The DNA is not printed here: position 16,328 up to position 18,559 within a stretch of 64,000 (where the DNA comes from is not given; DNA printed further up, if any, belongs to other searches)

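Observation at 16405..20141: Both free-standing halogenases carry the same N-terminal docking-like helix as the downstream NRPS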

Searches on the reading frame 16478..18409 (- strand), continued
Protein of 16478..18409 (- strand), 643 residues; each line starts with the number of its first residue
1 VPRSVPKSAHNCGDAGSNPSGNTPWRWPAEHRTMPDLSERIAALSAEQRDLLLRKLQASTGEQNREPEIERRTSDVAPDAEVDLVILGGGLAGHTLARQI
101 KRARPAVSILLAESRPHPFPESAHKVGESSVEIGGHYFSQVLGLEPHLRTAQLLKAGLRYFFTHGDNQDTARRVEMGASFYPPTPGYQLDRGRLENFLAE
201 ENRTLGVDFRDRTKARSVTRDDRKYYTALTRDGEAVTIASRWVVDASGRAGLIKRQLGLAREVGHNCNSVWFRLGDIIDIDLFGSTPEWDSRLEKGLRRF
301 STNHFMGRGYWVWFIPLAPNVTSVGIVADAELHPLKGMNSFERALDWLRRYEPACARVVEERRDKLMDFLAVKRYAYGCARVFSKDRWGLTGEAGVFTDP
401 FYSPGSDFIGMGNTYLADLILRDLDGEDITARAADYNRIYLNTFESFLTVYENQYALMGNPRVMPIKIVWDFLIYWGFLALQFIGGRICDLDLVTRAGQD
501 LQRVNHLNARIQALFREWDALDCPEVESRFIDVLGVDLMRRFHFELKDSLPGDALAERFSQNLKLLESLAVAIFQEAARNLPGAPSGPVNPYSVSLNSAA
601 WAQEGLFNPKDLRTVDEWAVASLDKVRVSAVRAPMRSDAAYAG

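Call 46: find_encoding_contigs(protein=P0089, flank=10000, max_places=1)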
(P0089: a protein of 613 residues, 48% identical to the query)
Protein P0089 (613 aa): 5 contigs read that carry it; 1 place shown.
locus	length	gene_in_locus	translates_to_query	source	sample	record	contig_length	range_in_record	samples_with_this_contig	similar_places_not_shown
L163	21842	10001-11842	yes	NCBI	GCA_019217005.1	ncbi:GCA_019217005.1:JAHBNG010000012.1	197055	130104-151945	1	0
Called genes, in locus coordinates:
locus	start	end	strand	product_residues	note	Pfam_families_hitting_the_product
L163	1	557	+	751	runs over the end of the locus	PF00005:ABC_tran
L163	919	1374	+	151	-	-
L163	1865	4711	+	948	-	PF03412:Peptidase_C39 (weak), PF00664:ABC_membrane, PF00005:ABC_tran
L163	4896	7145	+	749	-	PF00122:E1-E2_ATPase, PF00702:Hydrolase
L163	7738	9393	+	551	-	PF01266:DAO (weak), PF01494:FAD_binding_3, PF04820:Trp_halogenase (faint), PF05834:Lycopene_cycl (weak), PF13450:NAD_binding_8 (weak)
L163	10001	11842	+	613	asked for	PF01494:FAD_binding_3, PF05834:Lycopene_cycl (faint), PF04820:Trp_halogenase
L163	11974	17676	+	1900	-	-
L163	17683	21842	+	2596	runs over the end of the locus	-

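Call 47: find_encoding_contigs(protein=P0078, flank=10000, max_places=1)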
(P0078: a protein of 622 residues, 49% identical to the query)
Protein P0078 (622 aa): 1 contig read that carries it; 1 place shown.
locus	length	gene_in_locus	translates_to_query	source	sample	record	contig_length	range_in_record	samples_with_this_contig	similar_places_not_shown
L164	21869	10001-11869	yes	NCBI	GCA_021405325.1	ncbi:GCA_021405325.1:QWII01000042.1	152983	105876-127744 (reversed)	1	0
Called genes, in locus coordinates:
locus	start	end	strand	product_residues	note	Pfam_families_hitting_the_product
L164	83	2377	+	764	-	PF00005:ABC_tran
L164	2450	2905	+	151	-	-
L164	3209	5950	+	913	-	PF00664:ABC_membrane, PF00005:ABC_tran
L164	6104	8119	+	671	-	PF00122:E1-E2_ATPase, PF00702:Hydrolase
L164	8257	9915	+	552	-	PF01266:DAO (faint), PF01494:FAD_binding_3, PF04820:Trp_halogenase (faint), PF05834:Lycopene_cycl (weak), PF13450:NAD_binding_8 (weak)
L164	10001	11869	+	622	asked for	PF01494:FAD_binding_3 (weak), PF01266:DAO (faint), PF05834:Lycopene_cycl (weak), PF04820:Trp_halogenase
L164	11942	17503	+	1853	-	PF00109:ketoacyl-synt, PF02801:Ketoacyl-synt_C, PF16197:KAsynt_C_assoc, PF22336:RhiE-like_linker, PF22621:CurL-like_PKS_C, PF00698:Acyl_transf_1, PF21089:PKS_DH_N, PF14765:PS-DH, +7 more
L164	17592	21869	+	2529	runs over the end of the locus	PF00109:ketoacyl-synt, PF02801:Ketoacyl-synt_C, PF16197:KAsynt_C_assoc, PF22621:CurL-like_PKS_C, PF00698:Acyl_transf_1, PF22336:RhiE-like_linker, PF00550:PP-binding, PF00668:Condensation, +6 more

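Call 48: find_encoding_contigs(protein=P0100, flank=10000, max_places=1)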
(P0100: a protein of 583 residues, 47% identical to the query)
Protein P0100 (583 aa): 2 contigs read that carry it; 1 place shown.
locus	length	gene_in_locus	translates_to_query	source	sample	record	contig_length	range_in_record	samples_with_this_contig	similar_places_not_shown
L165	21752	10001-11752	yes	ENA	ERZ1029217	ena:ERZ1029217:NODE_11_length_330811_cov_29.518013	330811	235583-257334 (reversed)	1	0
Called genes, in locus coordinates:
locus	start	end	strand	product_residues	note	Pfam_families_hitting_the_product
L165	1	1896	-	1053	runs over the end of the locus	PF07690:MFS_1, PF13646:HEAT_2 (faint), PF00027:cNMP_binding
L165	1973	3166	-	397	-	PF01145:Band_7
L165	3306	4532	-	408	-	-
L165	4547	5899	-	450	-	PF13458:Peripla_BP_6, PF13433:Peripla_BP_5 (faint), PF01094:ANF_receptor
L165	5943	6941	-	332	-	-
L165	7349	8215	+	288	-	-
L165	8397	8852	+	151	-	-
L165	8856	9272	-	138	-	PF14520:HHH_5 (weak)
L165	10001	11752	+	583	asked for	PF01266:DAO (faint), PF04820:Trp_halogenase (faint), PF05834:Lycopene_cycl (faint), PF13450:NAD_binding_8 (faint)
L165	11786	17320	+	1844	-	PF00109:ketoacyl-synt, PF02801:Ketoacyl-synt_C, PF16197:KAsynt_C_assoc, PF22621:CurL-like_PKS_C, PF00698:Acyl_transf_1, PF21089:PKS_DH_N, PF14765:PS-DH, PF00106:adh_short, +4 more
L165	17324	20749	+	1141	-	PF00109:ketoacyl-synt, PF00108:Thiolase_N (weak), PF02801:Ketoacyl-synt_C, PF16197:KAsynt_C_assoc, PF22336:RhiE-like_linker, PF22621:CurL-like_PKS_C, PF00698:Acyl_transf_1, PF00550:PP-binding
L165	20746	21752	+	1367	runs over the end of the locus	PF00668:Condensation, PF00501:AMP-binding, PF13193:AMP-binding_C, PF00550:PP-binding, PF00975:Thioesterase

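Call 49: find_encoding_contigs(protein=P0049, flank=10000, max_places=1)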
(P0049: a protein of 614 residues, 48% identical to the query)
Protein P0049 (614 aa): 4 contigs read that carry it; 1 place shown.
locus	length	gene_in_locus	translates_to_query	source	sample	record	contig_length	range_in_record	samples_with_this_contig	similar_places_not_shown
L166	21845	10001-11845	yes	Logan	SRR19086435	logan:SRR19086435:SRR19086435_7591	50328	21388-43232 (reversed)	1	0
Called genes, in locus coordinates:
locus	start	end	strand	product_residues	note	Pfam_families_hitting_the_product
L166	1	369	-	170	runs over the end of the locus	PF00975:Thioesterase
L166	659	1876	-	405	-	PF12679:ABC2_membrane_2, PF12698:ABC2_membrane_3, PF01061:ABC2_membrane, PF12730:ABC2_membrane_4 (weak)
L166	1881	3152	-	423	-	PF12679:ABC2_membrane_2, PF12698:ABC2_membrane_3, PF01061:ABC2_membrane, PF12730:ABC2_membrane_4 (weak)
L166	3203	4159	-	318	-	PF00005:ABC_tran, PF13175:AAA_15 (faint), PF13304:AAA_21, PF13732:DrrA1-3_C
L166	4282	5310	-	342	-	PF22564:HAAS (faint)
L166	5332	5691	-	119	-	PF03551:PadR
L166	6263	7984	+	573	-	PF00221:Lyase_aromatic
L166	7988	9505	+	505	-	PF00501:AMP-binding, PF13193:AMP-binding_C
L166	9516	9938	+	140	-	PF07366:SnoaL, PF12680:SnoaL_2, PF14534:DUF4440 (weak)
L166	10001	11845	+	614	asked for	PF00890:FAD_binding_2 (faint), PF01266:DAO (faint), PF01494:FAD_binding_3, PF05834:Lycopene_cycl (faint), PF12831:FAD_oxidored (weak), PF04820:Trp_halogenase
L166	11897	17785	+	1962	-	PF00550:PP-binding, PF00109:ketoacyl-synt, PF02801:Ketoacyl-synt_C, PF16197:KAsynt_C_assoc, PF22336:RhiE-like_linker, PF22621:CurL-like_PKS_C, PF00698:Acyl_transf_1, PF21089:PKS_DH_N, +6 more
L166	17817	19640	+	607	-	PF01266:DAO (faint), PF01494:FAD_binding_3 (weak), PF04820:Trp_halogenase (faint), PF05834:Lycopene_cycl (faint)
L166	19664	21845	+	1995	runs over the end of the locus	PF00668:Condensation, PF00501:AMP-binding, PF08241:Methyltransf_11, PF08242:Methyltransf_12, PF13489:Methyltransf_23, PF13649:Methyltransf_25, PF13847:Methyltransf_31, PF00550:PP-binding, +2 more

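Call 50: find_encoding_contigs(protein=P0052, flank=10000, max_places=1)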
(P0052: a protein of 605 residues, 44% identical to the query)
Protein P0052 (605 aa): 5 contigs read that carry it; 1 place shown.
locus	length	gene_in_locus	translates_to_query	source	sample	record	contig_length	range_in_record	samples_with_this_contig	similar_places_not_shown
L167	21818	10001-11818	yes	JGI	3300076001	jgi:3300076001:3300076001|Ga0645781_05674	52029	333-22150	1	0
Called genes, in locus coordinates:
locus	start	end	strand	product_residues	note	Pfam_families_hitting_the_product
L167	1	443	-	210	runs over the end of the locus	PF13187:Fer4_9 (faint), PF13237:Fer4_10 (weak), PF13247:Fer4_11, PF12838:Fer4_7 (weak), PF00037:Fer4, PF12797:Fer4_2, PF12837:Fer4_6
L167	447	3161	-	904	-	PF10518:TAT_signal (faint), PF00384:Molybdopterin, PF01568:Molydop_binding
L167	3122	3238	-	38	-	-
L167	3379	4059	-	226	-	PF00072:Response_reg, PF00196:GerE, PF13384:HTH_23 (weak)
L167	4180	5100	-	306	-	PF04976:DmsC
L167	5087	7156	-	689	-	PF13492:GAF_3 (faint), PF01590:GAF (weak), PF13185:GAF_2, PF07730:HisKA_3, PF02518:HATPase_c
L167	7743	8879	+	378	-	PF13808:DDE_Tnp_1_assoc, PF01609:DDE_Tnp_1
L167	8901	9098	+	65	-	PF03621:MbtH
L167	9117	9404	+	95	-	-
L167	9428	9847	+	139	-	PF07366:SnoaL, PF12680:SnoaL_2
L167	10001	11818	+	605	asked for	PF01494:FAD_binding_3, PF05834:Lycopene_cycl (faint), PF04820:Trp_halogenase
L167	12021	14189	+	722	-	PF00550:PP-binding, PF00109:ketoacyl-synt, PF02801:Ketoacyl-synt_C, PF16197:KAsynt_C_assoc, PF22336:RhiE-like_linker, PF22621:CurL-like_PKS_C, PF00698:Acyl_transf_1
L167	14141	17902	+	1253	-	PF00698:Acyl_transf_1, PF21089:PKS_DH_N, PF14765:PS-DH, PF22953:SpnB_Rossmann, PF00106:adh_short, PF08659:KR, PF00550:PP-binding, PF23297:ACP_SdgA_C, +1 more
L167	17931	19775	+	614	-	PF01266:DAO (faint), PF01494:FAD_binding_3, PF05834:Lycopene_cycl (faint), PF04820:Trp_halogenase (weak)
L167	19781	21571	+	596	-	PF00890:FAD_binding_2 (faint), PF01266:DAO (faint), PF01494:FAD_binding_3 (faint), PF05834:Lycopene_cycl (faint), PF04820:Trp_halogenase (weak)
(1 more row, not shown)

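Call 51: find_encoding_contigs(protein=P0040, flank=10000, max_places=1)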
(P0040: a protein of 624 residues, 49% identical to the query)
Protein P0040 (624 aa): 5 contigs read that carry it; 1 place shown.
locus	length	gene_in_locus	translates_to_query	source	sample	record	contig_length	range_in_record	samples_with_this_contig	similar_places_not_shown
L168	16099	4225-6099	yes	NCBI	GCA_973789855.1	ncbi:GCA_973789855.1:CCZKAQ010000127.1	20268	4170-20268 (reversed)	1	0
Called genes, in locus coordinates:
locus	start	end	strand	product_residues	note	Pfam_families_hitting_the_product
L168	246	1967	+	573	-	PF00221:Lyase_aromatic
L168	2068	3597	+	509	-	PF00501:AMP-binding, PF13193:AMP-binding_C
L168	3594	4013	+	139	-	PF07366:SnoaL, PF12680:SnoaL_2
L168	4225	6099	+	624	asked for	PF00890:FAD_binding_2 (faint), PF01266:DAO (faint), PF01494:FAD_binding_3, PF04820:Trp_halogenase (faint), PF05834:Lycopene_cycl (faint), PF07992:Pyr_redox_2 (faint), PF13450:NAD_binding_8 (weak)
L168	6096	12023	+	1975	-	PF00550:PP-binding, PF00109:ketoacyl-synt, PF02801:Ketoacyl-synt_C, PF16197:KAsynt_C_assoc, PF22336:RhiE-like_linker, PF22621:CurL-like_PKS_C, PF00698:Acyl_transf_1, PF21089:PKS_DH_N, +6 more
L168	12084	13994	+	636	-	PF00890:FAD_binding_2 (faint), PF01266:DAO (weak), PF01494:FAD_binding_3, PF04820:Trp_halogenase (faint), PF05834:Lycopene_cycl (weak)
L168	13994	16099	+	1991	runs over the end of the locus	PF00668:Condensation, PF00501:AMP-binding, PF08241:Methyltransf_11, PF08242:Methyltransf_12, PF13489:Methyltransf_23, PF13649:Methyltransf_25, PF00550:PP-binding, PF00668:Condensation, +3 more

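Call 75: predict_structure(alignment_id=A3)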
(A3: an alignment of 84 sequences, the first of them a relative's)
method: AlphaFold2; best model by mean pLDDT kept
length: 610 residues; sequences in the alignment: 84
mean_pLDDT: 92.9   pTM: 0.91
mean pLDDT of the five models: 92.9, 92.2, 91.9, 91.0, 90.6
residues with pLDDT >= 90: 528; 70-90: 57; 50-70: 14; < 50: 11
segments of 3 or more residues with pLDDT < 50: 603-610
pLDDT, mean of each block of 10 residues (from residue 1): 69 83 59 84 90 96 98 98 90 81 97 96 97 94 96 94 97 98 94 96 97 94 94 93 96 91 95 98 93 96 98 98 98 95 93 96 93 96 99 98 96 93 95 98 97 95 93 97 95 95 97 90 97 98 94 96 95 96 97 90 46
secondary structure, 60 per line:
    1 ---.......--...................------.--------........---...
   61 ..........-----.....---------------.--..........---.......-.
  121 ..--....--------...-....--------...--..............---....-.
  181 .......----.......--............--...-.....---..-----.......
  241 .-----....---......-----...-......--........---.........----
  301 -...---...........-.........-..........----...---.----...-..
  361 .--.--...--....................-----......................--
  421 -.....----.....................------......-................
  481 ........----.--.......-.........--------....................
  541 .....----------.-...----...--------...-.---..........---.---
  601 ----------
elements in order: H4-10 H13-31 E47-54 H58-70 E76-80 H99-108 H112-118 E120-122 E125-128 E141-144 E153-155 H158-171 E175-178 E180-187 E192-198 E201-212 H219-223 E234-241 H247-250 H254-259 E269-274 E277-284 E288-296 H308-318 H320-328 E333-339 E344-346 E355-357 H372-391 H397-418 H422-426 H431-451 H458-463 H465-488 E496-499 H504-512 H521-545 H584-593

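Call 82: fold_search(model_id=the predicted structure, library=pdb)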
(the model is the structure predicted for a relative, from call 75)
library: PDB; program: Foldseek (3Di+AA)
matches with E <= 10: 1758; with E <= 0.001: 1019
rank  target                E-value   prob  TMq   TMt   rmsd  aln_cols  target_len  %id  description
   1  7xgb_A                2.6e-25  1.00  0.55  0.62  11.4       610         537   19  Crystal structure of the ctcP from Streptomyces aureofaciens (released 2022-07-20)
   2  6bza_C                5.5e-25  1.00  0.56  0.67   9.4       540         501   16  Crystal structure of halogenase PltM in complex with phloroglucinol and FAD (released 2019-03-20)
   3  6bzt_A                8.5e-25  1.00  0.56  0.67   9.4       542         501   17  Crystal structure of halogenase PltM L111Y mutant in complex with FAD (released 2019-03-20)
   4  6bzq_A                1.9e-24  1.00  0.56  0.67   9.7       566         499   16  Crystal structure of halogenase PltM in complex with FAD (released 2019-03-20)
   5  6bza_A                2.2e-24  1.00  0.57  0.68   9.2       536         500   16  Crystal structure of halogenase PltM in complex with phloroglucinol and FAD (released 2019-03-20)
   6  7v0b_B                2.2e-24  1.00  0.58  0.66   8.8       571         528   19  Crystal structure of halogenase CtcP from Kitasatospora aureofaciens in complex with FAD (released 2023-05-17)
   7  6bzn_D                2.8e-24  1.00  0.56  0.68   9.2       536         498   16  Crystal structure of halogenase PltM (released 2019-03-20)
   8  7xgb_D                3.7e-24  1.00  0.47  0.53  14.0       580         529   17  Crystal structure of the ctcP from Streptomyces aureofaciens (released 2022-07-20)
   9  6bzn_B                4.8e-24  1.00  0.55  0.66   9.6       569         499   16  Crystal structure of halogenase PltM (released 2019-03-20)
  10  7v0b_C                5.0e-24  1.00  0.56  0.63  11.6       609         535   18  Crystal structure of halogenase CtcP from Kitasatospora aureofaciens in complex with FAD (released 2023-05-17)
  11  7v0b_D                5.6e-24  1.00  0.56  0.64  10.8       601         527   18  Crystal structure of halogenase CtcP from Kitasatospora aureofaciens in complex with FAD (released 2023-05-17)
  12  7v0b_A                6.3e-24  1.00  0.56  0.63  11.6       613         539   18  Crystal structure of halogenase CtcP from Kitasatospora aureofaciens in complex with FAD (released 2023-05-17)
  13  7xgb_C                6.6e-24  1.00  0.57  0.64   9.1       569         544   18  Crystal structure of the ctcP from Streptomyces aureofaciens (released 2022-07-20)
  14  6bzz_D                1.1e-23  1.00  0.56  0.68   9.2       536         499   17  Crystal structure of halogenase PltM in complex with partially bound FAD (released 2019-03-20)
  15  3i3l                  1.1e-23  1.00  0.47  0.52   5.2       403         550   21  Crystal structure of CmlS, a flavin-dependent halogenase (released 2010-03-09)
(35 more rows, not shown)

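Call 98: search_protein_families(library=pfam, proteins=[L024:2250-6275:+, L024:12426-13334:+, L024:18641-19783:+, L024:19618-20724:+, L024:20721-22052:+, L024:1274-2167:+, L024:20715-22061:-], max_evalue=0.001)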
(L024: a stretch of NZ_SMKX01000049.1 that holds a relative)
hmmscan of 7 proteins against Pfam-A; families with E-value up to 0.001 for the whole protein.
L024:2250-6275:+ (1341 aa): 4 families
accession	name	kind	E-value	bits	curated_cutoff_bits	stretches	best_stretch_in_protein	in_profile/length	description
PF01039.27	Carboxyl_trans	-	1.3e-29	103.7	22.3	1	829-1317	55-474/493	Carboxyl transferase domain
PF00364.28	Biotin_lipoyl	-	2.9e-07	30.6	22.1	1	378-434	16-72/73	Biotin-requiring enzyme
PF02785.25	Biotin_carb_C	-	1.8e-05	25.2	32.4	1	160-235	19-91/108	Biotin carboxylase C-terminal domain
PF00289.28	Biotin_carb_N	-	0.00016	22.6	25.5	1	2-77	2-79/110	Biotin carboxylase, N-terminal domain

L024:12426-13334:+ (302 aa): 3 families
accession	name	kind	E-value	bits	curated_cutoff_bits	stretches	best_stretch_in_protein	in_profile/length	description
PF00975.26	Thioesterase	-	5.8e-45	154.7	26.4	1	56-269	3-216/226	Thioesterase domain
PF12697.13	Abhydrolase_6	-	6e-08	34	26.3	1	63-269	8-212/217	Alpha/beta hydrolase family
PF12146.15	Hydrolase_4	-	0.00027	20.8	27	1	109-182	66-140/239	Serine aminopeptidase, S33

L024:18641-19783:+ (380 aa): 1 family
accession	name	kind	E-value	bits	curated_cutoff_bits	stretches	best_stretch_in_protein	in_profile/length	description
PF08012.16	DUF1702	-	4.2e-86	289.2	25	1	69-368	3-318/319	Protein of unknown function (DUF1702)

L024:19618-20724:+ (368 aa): 1 family
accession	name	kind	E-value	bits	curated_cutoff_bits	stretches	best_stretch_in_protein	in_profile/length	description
PF08012.16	DUF1702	-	5.4e-84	282.2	25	1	76-359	24-319/319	Protein of unknown function (DUF1702)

L024:20721-22052:+ (443 aa): 1 family
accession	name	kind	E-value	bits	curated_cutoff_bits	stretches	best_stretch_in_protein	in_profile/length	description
PF00999.27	Na_H_Exchanger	-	1.3e-60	205.7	26.2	1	23-402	6-371/375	Sodium/hydrogen exchanger, transmembrane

L024:1274-2167:+ (297 aa): 1 family
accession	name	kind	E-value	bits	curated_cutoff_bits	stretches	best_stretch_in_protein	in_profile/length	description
PF13305.11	TetR_C_33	-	2.5e-05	25.3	26.8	1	112-263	2-101/103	Tetracyclin repressor-like, C-terminal domain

L024:20715-22061:- (448 aa): 0 families
